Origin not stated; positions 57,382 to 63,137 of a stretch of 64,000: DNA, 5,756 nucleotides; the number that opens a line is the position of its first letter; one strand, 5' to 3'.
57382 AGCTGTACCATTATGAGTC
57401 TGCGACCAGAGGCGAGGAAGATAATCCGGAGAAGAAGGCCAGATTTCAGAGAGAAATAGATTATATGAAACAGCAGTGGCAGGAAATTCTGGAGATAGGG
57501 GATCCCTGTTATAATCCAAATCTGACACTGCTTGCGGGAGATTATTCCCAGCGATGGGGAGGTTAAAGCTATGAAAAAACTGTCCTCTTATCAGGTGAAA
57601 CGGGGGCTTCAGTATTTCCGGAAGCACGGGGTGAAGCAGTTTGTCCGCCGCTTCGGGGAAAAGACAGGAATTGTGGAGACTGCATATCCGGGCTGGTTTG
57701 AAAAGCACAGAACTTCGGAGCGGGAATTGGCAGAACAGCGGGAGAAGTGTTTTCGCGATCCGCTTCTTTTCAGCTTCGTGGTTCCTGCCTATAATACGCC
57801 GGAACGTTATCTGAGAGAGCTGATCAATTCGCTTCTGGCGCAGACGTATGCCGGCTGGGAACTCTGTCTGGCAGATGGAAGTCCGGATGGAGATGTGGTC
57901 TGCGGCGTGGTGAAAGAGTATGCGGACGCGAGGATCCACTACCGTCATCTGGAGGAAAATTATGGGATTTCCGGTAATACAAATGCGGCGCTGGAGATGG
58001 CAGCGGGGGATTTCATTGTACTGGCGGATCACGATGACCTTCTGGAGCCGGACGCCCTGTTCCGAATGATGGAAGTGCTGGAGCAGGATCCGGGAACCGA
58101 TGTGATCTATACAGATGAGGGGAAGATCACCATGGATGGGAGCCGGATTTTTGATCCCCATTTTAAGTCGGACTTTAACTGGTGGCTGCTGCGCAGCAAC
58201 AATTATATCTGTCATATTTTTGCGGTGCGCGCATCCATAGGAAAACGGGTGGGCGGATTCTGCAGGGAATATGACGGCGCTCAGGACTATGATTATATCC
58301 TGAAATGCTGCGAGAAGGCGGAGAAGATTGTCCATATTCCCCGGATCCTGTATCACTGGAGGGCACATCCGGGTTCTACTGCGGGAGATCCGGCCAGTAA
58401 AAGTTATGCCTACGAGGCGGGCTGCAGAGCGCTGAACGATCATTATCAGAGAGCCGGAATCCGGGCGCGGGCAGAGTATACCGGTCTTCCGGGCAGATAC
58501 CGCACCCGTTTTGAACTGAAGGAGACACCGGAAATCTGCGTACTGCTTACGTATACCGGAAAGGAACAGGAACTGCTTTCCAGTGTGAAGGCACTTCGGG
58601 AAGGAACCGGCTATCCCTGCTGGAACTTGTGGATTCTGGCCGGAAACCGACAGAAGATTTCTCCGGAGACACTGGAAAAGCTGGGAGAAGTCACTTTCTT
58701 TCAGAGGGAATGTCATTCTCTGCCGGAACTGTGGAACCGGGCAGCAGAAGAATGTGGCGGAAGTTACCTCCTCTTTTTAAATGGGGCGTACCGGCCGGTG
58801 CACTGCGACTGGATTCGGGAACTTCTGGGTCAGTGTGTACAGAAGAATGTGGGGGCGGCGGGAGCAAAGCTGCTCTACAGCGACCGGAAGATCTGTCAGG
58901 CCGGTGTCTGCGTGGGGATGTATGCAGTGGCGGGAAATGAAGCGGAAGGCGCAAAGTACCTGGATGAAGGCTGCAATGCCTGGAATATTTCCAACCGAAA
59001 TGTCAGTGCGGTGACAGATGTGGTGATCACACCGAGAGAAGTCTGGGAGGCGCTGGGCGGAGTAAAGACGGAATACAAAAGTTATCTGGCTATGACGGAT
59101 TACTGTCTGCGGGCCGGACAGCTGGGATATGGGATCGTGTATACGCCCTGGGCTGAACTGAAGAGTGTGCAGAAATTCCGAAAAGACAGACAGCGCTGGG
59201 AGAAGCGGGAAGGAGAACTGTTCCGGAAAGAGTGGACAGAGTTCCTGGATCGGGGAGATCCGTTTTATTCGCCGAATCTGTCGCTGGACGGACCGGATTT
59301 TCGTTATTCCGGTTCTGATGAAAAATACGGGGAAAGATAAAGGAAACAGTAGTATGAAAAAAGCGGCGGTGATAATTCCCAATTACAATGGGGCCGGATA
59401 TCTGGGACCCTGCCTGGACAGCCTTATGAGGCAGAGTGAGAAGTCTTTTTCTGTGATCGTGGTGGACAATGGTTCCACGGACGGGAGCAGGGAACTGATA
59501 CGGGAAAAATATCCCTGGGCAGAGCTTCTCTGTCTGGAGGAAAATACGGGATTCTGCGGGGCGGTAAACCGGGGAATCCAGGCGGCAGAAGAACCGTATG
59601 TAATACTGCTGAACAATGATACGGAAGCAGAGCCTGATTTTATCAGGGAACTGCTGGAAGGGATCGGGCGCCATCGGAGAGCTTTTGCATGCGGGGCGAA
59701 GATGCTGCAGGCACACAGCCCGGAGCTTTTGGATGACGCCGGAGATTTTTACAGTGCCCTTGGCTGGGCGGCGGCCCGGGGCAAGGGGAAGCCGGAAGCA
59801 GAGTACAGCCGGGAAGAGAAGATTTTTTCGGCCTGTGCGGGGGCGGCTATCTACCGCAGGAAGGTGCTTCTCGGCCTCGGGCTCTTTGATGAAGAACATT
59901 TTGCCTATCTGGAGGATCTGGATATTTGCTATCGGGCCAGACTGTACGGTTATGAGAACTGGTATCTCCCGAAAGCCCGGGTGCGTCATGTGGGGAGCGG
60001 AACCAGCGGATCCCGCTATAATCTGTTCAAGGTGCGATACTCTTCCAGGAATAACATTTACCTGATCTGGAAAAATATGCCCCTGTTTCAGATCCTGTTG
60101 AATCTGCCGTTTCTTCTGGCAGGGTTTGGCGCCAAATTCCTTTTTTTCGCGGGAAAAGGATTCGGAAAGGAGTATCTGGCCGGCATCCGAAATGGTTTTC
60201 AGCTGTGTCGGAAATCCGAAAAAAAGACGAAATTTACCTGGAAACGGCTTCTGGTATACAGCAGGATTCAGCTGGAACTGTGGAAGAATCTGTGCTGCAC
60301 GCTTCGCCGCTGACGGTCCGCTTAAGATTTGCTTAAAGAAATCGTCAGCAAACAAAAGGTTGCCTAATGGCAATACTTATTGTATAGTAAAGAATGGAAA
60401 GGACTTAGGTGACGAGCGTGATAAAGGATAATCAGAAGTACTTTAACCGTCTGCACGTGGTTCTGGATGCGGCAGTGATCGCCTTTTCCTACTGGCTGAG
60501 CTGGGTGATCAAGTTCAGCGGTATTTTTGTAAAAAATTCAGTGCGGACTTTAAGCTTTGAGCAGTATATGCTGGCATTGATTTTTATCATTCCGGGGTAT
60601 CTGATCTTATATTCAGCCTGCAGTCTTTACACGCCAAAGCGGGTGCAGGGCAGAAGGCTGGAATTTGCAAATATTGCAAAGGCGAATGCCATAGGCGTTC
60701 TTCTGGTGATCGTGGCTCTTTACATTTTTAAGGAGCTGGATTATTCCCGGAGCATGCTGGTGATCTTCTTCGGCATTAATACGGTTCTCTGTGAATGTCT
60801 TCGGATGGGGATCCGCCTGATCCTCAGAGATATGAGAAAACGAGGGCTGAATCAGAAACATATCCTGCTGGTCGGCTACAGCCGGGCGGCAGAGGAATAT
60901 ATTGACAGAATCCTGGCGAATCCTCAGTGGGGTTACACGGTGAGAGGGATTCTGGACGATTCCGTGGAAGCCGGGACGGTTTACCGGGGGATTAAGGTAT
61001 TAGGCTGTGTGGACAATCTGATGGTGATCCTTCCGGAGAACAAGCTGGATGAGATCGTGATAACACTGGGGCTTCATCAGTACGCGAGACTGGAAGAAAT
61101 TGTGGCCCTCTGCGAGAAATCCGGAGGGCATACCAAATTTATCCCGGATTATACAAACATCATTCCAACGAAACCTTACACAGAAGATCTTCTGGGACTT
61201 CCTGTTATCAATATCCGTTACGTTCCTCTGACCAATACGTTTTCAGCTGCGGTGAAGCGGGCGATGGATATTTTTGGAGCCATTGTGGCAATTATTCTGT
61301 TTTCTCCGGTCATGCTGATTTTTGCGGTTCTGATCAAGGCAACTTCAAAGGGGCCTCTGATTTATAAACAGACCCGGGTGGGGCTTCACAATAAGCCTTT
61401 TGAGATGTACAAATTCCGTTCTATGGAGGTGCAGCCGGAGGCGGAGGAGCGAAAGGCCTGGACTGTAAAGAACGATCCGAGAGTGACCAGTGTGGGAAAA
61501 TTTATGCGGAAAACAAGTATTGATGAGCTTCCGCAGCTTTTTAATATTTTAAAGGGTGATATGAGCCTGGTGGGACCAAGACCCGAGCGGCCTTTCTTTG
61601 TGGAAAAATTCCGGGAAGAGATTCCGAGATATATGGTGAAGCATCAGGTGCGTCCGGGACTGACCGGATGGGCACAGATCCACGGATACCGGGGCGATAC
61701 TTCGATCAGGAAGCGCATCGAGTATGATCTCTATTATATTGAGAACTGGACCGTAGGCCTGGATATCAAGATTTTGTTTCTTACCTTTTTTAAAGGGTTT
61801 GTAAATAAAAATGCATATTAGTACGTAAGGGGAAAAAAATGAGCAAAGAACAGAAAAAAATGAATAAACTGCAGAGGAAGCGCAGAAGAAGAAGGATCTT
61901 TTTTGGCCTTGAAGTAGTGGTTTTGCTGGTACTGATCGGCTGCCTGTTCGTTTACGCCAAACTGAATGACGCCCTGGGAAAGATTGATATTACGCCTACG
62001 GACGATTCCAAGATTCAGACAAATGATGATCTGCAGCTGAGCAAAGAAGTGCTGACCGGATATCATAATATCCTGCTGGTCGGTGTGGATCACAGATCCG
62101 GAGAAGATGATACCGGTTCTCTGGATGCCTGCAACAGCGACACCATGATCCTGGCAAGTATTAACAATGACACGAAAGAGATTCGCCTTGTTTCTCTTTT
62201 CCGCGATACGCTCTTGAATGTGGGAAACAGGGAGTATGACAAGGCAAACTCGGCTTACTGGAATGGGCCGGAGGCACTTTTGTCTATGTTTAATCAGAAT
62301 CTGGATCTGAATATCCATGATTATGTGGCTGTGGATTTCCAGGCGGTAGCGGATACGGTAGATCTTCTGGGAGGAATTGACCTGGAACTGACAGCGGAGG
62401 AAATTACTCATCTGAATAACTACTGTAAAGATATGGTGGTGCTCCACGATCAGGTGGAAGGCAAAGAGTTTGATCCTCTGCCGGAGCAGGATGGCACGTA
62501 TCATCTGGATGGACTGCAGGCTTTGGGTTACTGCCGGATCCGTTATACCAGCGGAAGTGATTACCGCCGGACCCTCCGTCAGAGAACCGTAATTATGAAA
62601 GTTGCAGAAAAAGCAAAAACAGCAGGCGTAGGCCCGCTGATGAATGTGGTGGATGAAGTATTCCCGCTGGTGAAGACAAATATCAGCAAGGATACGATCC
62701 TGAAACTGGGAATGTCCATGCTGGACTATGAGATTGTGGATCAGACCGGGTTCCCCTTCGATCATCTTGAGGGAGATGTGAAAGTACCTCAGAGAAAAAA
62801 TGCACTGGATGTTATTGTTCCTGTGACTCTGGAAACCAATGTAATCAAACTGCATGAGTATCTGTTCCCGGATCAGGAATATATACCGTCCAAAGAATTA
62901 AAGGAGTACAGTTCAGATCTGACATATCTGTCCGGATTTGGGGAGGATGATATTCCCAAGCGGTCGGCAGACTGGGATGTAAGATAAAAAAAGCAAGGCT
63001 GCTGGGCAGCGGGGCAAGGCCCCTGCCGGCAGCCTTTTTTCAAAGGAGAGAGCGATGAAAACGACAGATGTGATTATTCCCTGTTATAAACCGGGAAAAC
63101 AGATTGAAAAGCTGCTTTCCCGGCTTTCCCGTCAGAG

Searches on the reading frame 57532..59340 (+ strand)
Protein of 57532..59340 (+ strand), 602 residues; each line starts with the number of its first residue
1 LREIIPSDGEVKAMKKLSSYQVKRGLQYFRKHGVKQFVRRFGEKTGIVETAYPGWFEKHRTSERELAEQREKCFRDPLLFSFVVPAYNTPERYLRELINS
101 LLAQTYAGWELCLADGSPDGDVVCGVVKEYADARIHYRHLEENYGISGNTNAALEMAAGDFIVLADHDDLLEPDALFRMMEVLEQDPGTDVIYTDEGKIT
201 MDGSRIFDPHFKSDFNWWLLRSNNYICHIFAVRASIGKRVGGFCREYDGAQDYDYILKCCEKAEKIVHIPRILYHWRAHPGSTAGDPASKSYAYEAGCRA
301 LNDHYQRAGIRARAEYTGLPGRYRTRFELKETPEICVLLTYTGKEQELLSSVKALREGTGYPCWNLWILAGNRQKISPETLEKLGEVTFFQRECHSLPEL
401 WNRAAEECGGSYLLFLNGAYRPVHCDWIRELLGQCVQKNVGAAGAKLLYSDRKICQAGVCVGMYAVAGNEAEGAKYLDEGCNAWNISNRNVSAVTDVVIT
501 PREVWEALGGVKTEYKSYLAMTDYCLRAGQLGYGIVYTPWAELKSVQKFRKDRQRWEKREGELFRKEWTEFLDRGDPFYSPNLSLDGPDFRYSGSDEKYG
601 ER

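Call 7: search_protein_families(library=pfam, proteins=[window:57532-59340:+], max_evalue=0.01)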
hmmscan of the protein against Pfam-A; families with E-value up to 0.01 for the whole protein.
window:57532-59340:+ (602 aa): 4 families
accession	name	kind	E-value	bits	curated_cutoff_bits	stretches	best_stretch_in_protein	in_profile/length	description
PF00535.33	Glycos_transf_2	-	1e-26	94.3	23.3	1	81-194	1-114/168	Glycosyl transferase family 2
PF13641.12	Glyco_tranf_2_3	-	2e-12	48.1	27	1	80-196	3-123/230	Glycosyltransferase like family 2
PF10111.15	Glyco_tranf_2_2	-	1.7e-05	24.9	27.3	1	81-277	1-218/276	Glycosyltransferase like family 2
PF13632.12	Glyco_trans_2_3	-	0.0002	21.7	27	0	161-281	1-127/198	Glycosyl transferase family group 2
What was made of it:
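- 57532..59340 (+): 602-aa GT2 glycosyltransferase. PF00535 E 1e-26 (call 7).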

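Call 8: search_protein_families(library=ncbifam, proteins=[window:57532-59340:+], max_evalue=0.01)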
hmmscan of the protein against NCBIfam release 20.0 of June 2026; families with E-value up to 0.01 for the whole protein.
window:57532-59340:+ (602 aa): 17 families
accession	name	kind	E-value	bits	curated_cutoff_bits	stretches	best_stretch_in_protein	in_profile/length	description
NF047683.1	TeichurnBiosyTuaG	equivalog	4.5e-14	52.7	400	1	79-203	7-130/252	teichuronic acid biosynthesis protein TuaG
NF007482.0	PRK10073.1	equivalog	7.6e-14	51.4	423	1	80-186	8-113/334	glycosyltransferase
NF053739.1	GlytfEpsEBac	equivalog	9.9e-11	41.1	450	1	82-269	5-195/265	glycosyltransferase EpsE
TIGR03937.1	PgaC_IcaA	equivalog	1.6e-10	40.5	422.3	1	61-189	30-156/407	poly-beta-1,6-N-acetyl-D-glucosamine synthase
NF007453.0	PRK10018.1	equivalog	2.3e-10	40.6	382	1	77-259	5-189/280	colanic acid biosynthesis glycosyltransferase WcaA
TIGR04017.1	WcaA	equivalog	2.6e-10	40.4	495.75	1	79-259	6-188/279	colanic acid biosynthesis glycosyltransferase WcaA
NF050050.1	ProtGlycPglI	equivalog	3.3e-10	39.8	500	1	80-184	4-109/306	GalNAc(5)-diNAcBac-PP-undecaprenol beta-1,3-glucosyltransferase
TIGR04242.1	nodulat_NodC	equivalog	3.1e-09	36.3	550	1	81-183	51-156/395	chitooligosaccharide synthase NodC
TIGR04440.1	glyco_TIGR04440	domain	1e-08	35.2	70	1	81-190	3-113/215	TIGR00180 family glycosyltransferase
NF041394.1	GtaseAglG_Halo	equivalog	1.7e-08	34.1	440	1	82-186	5-110/304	glucosyl-dolichyl phosphate glucuronosyltransferase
TIGR03111.1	glyc2_xrt_Gpos1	hypoth_equivalog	3.1e-07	29.5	363.95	1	80-192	51-165/439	TIGR03111 family XrtG-associated glycosyltransferase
NF038299.1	EPS_HpsN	equivalog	3.8e-07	29.4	425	1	80-186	3-109/317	hormogonium polysaccharide biosynthesis glycosyltransferase HpsN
TIGR03965.1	mycofact_glyco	equivalog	6.7e-05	21.9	280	0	80-180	76-176/467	mycofactocin biosynthesis glycosyltransferase MftF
NF041875.1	EPS_EpsD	equivalog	0.00011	21.7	370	1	81-188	2-109/325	exopolysaccharide biosynthesis glycosyltransferase EpsD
NF047588.1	GlcsyltransPgfSStrep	equivalog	0.00017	20.9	500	1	83-194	6-119/308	glycosyltransferase PgfS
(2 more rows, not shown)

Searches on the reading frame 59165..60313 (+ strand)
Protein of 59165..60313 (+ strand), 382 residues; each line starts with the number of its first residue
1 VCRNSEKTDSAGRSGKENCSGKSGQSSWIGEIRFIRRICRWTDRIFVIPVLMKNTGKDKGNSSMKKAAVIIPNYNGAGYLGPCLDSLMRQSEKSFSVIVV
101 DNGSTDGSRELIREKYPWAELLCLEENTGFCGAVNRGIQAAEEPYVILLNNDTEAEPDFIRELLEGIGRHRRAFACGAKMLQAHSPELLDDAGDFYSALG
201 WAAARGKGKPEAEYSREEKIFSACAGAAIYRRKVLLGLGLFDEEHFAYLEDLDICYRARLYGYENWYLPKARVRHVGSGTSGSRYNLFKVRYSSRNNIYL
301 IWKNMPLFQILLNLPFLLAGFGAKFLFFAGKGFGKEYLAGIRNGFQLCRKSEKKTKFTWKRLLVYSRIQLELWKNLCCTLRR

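Call 19: search_protein_families(library=pfam, proteins=[window:59165-60313:+], max_evalue=0.0001)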
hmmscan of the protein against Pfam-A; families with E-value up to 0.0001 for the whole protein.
window:59165-60313:+ (382 aa): 2 families
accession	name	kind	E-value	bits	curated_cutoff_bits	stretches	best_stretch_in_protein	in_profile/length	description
PF00535.33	Glycos_transf_2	-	5.6e-28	98.4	23.3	1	69-235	2-164/168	Glycosyl transferase family 2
PF13641.12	Glyco_tranf_2_3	-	3.1e-18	67.1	27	1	68-278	4-213/230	Glycosyltransferase like family 2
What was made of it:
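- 59165..60313 (+): GT2 glycosyltransferase. The mechanical ORF overlaps the previous gene by 175 nt, so the true start is probably further downstream. PF00535 E 6e-28 (call 19).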

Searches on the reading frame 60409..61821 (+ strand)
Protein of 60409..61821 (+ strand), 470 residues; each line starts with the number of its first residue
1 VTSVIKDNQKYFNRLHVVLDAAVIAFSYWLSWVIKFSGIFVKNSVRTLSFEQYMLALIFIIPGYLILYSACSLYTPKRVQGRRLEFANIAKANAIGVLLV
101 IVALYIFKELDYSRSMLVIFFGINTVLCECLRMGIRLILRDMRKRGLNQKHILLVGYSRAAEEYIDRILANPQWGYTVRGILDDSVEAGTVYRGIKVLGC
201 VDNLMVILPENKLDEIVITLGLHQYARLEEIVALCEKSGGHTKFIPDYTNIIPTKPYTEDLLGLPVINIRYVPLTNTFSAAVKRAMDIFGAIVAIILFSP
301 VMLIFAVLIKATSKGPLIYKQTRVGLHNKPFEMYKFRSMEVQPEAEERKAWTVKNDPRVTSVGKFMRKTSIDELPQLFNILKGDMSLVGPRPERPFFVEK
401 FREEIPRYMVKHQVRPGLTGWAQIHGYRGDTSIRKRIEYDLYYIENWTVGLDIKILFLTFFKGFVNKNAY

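Call 7: search_protein_families(library=pfam, proteins=[window:60409-61821:+], max_evalue=0.01)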
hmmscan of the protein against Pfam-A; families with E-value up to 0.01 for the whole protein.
window:60409-61821:+ (470 aa): 2 families
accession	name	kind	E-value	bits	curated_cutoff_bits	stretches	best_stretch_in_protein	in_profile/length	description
PF02397.22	Bac_transf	-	9.4e-74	247.3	27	1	283-463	1-177/179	Bacterial sugar transferase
PF13727.12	CoA_binding_3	-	8.7e-26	91.4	25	1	73-246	5-175/175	CoA-binding domain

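Call 8: search_protein_families(library=ncbifam, proteins=[window:60409-61821:+], max_evalue=0.01)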
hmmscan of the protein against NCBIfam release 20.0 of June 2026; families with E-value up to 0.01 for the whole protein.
window:60409-61821:+ (470 aa): 10 families
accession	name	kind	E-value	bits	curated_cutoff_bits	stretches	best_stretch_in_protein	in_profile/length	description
TIGR03023.1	WcaJ_sugtrans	equivalog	5.4e-150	500.6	410.75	1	19-470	2-453/453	undecaprenyl-phosphate glucose phosphotransferase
TIGR03025.1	EPS_sugtrans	subfamily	4.7e-139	464.5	295.55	1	19-470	2-445/445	exopolysaccharide biosynthesis polyprenyl glycosylphosphotransferase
NF007518.0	PRK10124.1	equivalog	3.6e-92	309.5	684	1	32-470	26-464/464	undecaprenyl-phosphate glucose phosphotransferase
TIGR03013.1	EpsB_2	subfamily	1e-79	268.7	393.35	1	20-460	3-433/443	TIGR03013 family XrtA/PEP-CTERM system glycosyltransferase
TIGR03022.1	WbaP_sugtrans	subfamily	2.8e-77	260.9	403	1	41-460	23-446/456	undecaprenyl-phosphate galactose phosphotransferase WbaP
NF050817.1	PolSacchBiosHfsE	equivalog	8.1e-60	202.9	750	1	63-459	57-455/467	polysaccharide biosynthesis protein HfsE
NF041877.1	EPS_EpsZ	equivalog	3.7e-56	190.7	800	1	29-459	18-448/459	exopolysaccharide biosynthesis polyisoprenyl-phosphate hexose-1-phosphate transferase EpsZ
NF052601.1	undeca_RfbP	equivalog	1.1e-45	155.9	330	1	278-461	40-233/244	undecaprenyl-phosphate galactose phosphotransferase family protein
NF011751.0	PRK15204.1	equivalog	4.6e-44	150.8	907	1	99-460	99-466/476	undecaprenyl-phosphate galactose phosphotransferase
NF045514.1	glycotran_HepC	equivalog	2.4e-26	92.4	140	1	276-392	110-211/220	heterocyst development glycosyltransferase HepC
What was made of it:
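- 60409..61821 (+): WcaJ-type polyprenyl-phosphate hexose-1-phosphate transferase (initiating PGT). TIGR03023 E 5e-150, above its cut-off; PF02397 E 9e-74 (calls 7, 8).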

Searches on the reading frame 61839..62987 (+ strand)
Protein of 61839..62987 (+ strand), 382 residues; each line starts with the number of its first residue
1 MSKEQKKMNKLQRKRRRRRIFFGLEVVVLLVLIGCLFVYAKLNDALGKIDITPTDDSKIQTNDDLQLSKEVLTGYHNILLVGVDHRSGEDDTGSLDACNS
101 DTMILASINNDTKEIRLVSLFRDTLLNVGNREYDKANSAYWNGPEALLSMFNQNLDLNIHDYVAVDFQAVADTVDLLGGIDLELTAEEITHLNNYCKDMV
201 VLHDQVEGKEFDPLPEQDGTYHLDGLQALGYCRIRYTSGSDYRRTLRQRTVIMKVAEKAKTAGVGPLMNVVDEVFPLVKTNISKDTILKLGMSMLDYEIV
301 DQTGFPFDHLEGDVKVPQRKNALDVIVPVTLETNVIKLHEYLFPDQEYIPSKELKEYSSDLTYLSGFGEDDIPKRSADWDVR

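Call 7: search_protein_families(library=pfam, proteins=[window:61839-62987:+], max_evalue=0.01)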
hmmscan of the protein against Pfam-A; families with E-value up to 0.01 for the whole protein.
window:61839-62987:+ (382 aa): 1 family
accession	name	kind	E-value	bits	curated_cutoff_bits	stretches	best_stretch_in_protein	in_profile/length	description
PF03816.19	LytR_cpsA_psr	-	1.3e-31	110.2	24.6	1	99-260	1-149/150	LytR_cpsA_psr family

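Call 8: search_protein_families(library=ncbifam, proteins=[window:61839-62987:+], max_evalue=0.01)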
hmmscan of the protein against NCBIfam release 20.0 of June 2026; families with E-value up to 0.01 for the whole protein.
window:61839-62987:+ (382 aa): 4 families
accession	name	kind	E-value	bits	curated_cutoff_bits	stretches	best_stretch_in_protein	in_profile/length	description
TIGR00350.1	lytR_cpsA_psr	domain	1.8e-26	93.2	62.3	1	99-260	2-151/152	LCP family glycopolymer transferase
NF047591.1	ligase_LytR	equivalog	2e-24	86.5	450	1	75-287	57-266/336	glycopolymer--peptidoglycan transferase LytR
NF006897.1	PRK09379.1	equivalog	3.4e-24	85.6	441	1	18-290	3-250/298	polyisoprenyl-teichoic acid--peptidoglycan teichoic acid transferase TagU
NF051849.1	LCP_trans_Cps2A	equivalog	1.1e-14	54.5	650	1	87-295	227-422/477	LCP family glycopolymer transferase CpsA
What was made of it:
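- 61839..62987 (+): LCP-family glycopolymer transferase (candidate ligase to peptidoglycan). PF03816 E 1.3e-31; TIGR00350 E 2e-26, above its cut-off (calls 7, 8).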
